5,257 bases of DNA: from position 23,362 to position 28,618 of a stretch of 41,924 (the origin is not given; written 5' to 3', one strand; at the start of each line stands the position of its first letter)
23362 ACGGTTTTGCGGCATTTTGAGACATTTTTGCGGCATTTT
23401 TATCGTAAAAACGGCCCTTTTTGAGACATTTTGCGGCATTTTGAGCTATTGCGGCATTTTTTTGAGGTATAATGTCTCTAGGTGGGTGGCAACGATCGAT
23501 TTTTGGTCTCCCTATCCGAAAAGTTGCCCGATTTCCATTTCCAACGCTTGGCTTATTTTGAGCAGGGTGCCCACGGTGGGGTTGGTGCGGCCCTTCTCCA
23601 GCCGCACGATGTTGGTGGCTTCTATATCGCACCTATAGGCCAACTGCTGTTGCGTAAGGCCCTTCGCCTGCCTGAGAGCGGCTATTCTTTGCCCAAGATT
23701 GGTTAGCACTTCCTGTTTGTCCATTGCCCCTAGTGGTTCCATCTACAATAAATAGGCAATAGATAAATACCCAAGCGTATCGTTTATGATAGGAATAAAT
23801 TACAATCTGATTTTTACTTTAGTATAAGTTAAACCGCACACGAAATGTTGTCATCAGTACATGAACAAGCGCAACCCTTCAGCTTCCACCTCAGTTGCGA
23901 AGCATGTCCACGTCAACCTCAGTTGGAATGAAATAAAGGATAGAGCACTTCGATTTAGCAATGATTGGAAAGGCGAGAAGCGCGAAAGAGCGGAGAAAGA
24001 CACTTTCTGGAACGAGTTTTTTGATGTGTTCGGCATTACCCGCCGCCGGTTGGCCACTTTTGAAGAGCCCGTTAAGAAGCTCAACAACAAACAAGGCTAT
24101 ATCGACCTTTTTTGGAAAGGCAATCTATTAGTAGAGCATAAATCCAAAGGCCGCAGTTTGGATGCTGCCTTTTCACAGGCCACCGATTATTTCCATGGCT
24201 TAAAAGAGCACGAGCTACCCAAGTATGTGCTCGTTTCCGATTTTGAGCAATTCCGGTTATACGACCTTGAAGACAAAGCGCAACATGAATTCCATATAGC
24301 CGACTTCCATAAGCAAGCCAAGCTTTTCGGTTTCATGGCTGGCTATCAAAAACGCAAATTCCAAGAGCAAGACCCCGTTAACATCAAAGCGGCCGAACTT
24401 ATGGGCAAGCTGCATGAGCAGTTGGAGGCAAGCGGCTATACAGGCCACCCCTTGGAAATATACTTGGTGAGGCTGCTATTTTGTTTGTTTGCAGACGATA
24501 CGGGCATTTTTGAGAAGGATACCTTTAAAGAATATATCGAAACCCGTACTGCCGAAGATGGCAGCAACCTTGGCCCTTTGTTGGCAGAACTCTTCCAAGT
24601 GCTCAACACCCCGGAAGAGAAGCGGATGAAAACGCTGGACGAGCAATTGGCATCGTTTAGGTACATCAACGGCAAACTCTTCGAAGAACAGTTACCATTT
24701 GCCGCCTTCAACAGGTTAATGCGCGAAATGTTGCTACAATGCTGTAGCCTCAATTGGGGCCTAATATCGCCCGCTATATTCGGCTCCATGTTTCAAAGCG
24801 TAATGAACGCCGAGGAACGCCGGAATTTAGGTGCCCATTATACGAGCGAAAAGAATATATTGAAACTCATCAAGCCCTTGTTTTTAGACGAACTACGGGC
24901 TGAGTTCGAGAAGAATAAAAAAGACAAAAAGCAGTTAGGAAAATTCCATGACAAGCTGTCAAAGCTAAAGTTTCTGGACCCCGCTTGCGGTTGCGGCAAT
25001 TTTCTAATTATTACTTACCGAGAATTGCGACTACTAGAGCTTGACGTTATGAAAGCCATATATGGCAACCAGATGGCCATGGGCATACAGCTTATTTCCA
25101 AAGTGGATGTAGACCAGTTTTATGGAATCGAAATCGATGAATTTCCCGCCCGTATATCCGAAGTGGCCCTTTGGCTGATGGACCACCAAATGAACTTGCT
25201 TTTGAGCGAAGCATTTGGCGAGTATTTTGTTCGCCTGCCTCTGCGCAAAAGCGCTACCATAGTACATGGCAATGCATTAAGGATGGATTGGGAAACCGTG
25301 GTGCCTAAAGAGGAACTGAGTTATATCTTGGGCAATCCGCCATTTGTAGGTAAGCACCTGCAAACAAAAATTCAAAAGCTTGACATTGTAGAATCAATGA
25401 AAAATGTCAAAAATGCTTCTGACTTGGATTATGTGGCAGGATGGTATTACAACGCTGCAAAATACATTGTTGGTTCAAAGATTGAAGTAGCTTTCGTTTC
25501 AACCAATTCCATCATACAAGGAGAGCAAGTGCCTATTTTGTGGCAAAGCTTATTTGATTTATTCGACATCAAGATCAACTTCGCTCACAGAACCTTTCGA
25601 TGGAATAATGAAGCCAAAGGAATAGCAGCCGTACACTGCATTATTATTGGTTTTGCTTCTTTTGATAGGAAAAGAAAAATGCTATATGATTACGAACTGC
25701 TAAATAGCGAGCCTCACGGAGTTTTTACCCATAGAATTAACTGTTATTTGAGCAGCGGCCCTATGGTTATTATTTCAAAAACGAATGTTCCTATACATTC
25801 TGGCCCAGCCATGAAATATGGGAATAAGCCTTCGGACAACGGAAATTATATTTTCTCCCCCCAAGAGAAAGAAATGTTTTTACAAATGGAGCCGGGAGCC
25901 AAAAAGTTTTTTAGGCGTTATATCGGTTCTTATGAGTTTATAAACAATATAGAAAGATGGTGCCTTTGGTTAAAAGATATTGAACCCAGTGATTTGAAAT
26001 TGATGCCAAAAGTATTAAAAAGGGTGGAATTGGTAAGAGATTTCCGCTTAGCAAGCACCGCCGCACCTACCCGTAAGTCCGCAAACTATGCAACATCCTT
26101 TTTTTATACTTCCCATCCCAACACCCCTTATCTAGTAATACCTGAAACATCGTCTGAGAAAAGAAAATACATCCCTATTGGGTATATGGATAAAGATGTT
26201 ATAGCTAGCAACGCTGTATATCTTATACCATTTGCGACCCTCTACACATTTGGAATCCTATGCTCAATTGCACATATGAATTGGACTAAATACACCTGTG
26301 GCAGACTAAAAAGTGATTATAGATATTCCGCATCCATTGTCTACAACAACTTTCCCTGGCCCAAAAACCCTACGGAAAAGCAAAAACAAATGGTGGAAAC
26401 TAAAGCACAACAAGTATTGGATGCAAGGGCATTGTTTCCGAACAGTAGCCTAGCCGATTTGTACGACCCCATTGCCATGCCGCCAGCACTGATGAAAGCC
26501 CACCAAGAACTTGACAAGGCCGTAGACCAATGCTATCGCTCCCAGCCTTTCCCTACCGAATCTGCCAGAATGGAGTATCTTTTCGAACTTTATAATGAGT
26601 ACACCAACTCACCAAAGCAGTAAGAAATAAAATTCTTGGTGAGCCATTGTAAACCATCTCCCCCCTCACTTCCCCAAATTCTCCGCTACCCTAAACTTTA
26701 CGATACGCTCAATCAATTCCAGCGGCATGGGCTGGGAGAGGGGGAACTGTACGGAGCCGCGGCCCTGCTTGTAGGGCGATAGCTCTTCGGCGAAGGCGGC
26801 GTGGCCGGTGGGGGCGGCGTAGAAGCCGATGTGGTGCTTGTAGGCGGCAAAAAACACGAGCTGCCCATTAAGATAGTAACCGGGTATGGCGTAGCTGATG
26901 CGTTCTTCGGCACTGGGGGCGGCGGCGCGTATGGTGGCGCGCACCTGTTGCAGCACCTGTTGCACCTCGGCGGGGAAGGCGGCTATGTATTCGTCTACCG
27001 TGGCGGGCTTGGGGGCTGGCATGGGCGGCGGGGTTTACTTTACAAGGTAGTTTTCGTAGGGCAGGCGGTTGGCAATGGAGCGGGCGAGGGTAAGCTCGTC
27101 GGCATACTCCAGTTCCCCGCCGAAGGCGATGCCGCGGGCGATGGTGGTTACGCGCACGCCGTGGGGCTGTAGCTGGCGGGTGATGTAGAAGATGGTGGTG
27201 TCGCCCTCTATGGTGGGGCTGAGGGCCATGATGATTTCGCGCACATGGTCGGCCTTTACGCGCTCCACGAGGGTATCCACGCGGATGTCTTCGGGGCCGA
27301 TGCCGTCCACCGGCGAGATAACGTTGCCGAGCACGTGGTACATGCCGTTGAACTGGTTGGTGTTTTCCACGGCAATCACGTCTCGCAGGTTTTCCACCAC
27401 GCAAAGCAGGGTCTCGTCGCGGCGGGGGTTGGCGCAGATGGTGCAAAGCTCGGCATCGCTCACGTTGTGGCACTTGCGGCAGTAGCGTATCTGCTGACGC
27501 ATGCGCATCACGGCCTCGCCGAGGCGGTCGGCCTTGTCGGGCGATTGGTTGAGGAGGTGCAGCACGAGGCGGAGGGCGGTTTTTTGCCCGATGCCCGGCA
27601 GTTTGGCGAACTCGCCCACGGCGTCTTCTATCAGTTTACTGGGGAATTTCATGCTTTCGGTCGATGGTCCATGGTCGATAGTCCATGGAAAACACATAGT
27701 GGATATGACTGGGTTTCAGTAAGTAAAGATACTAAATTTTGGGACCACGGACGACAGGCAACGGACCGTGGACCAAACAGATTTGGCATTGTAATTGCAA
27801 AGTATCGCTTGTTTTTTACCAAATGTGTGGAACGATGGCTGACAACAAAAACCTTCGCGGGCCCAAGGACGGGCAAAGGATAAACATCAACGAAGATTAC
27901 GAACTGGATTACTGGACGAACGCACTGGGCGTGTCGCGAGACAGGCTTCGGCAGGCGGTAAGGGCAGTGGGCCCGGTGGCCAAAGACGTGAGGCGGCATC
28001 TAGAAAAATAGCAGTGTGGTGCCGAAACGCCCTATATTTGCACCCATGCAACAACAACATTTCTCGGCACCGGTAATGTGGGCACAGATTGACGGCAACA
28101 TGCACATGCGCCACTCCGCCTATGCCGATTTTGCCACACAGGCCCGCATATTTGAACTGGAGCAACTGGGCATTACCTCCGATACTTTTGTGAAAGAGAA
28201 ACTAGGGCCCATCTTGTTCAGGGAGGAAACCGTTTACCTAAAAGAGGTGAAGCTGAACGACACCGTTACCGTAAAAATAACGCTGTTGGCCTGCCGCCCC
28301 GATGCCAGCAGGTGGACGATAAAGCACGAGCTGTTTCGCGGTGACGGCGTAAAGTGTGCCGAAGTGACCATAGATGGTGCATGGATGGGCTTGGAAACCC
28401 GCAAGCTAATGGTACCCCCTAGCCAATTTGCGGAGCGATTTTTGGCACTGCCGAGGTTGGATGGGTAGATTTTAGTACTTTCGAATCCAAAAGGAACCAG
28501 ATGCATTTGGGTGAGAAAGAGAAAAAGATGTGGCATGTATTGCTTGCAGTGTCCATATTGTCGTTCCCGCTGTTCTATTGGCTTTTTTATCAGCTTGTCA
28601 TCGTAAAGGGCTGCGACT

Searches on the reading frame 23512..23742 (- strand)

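Call 32: search_protein_families(library=phrogs, proteins=[window:23512-23742:-], max_evalue=0.001)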
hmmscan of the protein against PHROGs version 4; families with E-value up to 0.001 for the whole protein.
window:23512-23742:- (76 aa): 23 families
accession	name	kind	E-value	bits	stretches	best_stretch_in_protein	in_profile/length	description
phrog_1373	-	transcription regulation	5.5e-14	53.5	1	16-71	64-119/166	transcriptional regulator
phrog_8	-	transcription regulation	6.9e-13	49.7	1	7-68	68-129/346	transcriptional regulator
phrog_5823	-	transcription regulation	6.7e-12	46.2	1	14-76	5-68/404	transcriptional regulator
phrog_3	-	transcription regulation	1.1e-10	42.8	1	9-75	82-146/430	transcriptional repressor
phrog_4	-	transcription regulation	1.3e-10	41.8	1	14-75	135-192/400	transcriptional repressor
phrog_2328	-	transcription regulation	1.1e-09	39.1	1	12-70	10-70/128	transcriptional repressor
phrog_2439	-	transcription regulation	2.2e-08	34.4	1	16-72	8-64/367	transcriptional regulator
phrog_7241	-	transcription regulation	3.8e-08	34.4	1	18-74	64-120/122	transcriptional regulator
phrog_2339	-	DNA, RNA and nucleotide metabolism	3.5e-07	31.1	1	13-70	23-81/98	HTH DNA binding protein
phrog_2104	-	unknown function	6.4e-07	30.5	1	17-63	41-87/103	-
phrog_4836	-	transcription regulation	1.7e-06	28.8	1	9-65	69-125/194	CII-like regulator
phrog_38027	-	transcription regulation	3.9e-06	27.9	1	21-75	74-128/143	transcriptional repressor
phrog_35195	-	unknown function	9.8e-06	26.3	1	15-75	2-63/159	-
phrog_2967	-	transcription regulation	1.4e-05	25.7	1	14-70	9-65/225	transcriptional regulator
phrog_955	-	DNA, RNA and nucleotide metabolism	2.4e-05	25.1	1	10-65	19-74/142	HTH DNA binding protein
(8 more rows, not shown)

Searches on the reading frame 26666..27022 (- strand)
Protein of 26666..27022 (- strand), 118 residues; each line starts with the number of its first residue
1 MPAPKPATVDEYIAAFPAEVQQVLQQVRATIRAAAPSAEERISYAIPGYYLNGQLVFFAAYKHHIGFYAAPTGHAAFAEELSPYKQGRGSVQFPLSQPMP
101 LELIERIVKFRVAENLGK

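Call 14: search_protein_families(library=pfam, proteins=[window:26666-27022:-], max_evalue=0.001)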
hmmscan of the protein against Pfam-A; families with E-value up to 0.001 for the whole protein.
window:26666-27022:- (118 aa): 1 family
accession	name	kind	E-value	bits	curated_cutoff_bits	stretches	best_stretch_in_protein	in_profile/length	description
PF08818.16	DUF1801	-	3.5e-15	56.6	27.2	1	21-112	2-85/85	Domain of unknown function (DU1801)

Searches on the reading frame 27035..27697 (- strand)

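Call 14: search_protein_families(library=pfam, proteins=[window:27035-27697:-], max_evalue=0.001)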
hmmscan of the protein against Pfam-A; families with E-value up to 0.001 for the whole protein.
window:27035-27697:- (220 aa): 6 families
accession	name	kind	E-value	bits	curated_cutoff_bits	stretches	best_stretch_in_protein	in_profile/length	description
PF13662.12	Toprim_4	-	5.6e-24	84.6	25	1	98-187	3-85/85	Toprim domain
PF21176.3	RecR_HhH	-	6.5e-12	45.5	27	1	23-63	1-41/45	RecR, helix-hairpin-helix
PF21175.2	RecR_C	-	2e-10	40.3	22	1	189-211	1-23/24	RecR, C-terminal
PF02132.21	RecR_ZnF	-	1.5e-08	34.6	22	1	70-90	1-21/21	RecR, Cys4-zinc finger domain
PF01751.28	Toprim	-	5.7e-08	33.3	23.1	1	98-178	2-86/96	Toprim domain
PF14520.12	HHH_5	-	9.3e-05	23.3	27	0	19-48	26-55/57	Helix-hairpin-helix domain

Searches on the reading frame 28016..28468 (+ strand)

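Call 14: search_protein_families(library=pfam, proteins=[window:28016-28468:+], max_evalue=0.001)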
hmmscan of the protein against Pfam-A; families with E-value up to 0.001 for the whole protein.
window:28016-28468:+ (150 aa): 1 family
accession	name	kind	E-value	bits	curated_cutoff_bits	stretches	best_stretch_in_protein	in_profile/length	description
PF13279.12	4HBT_2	-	5.1e-18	66.1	25.5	1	20-142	1-122/122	Thioesterase-like superfamily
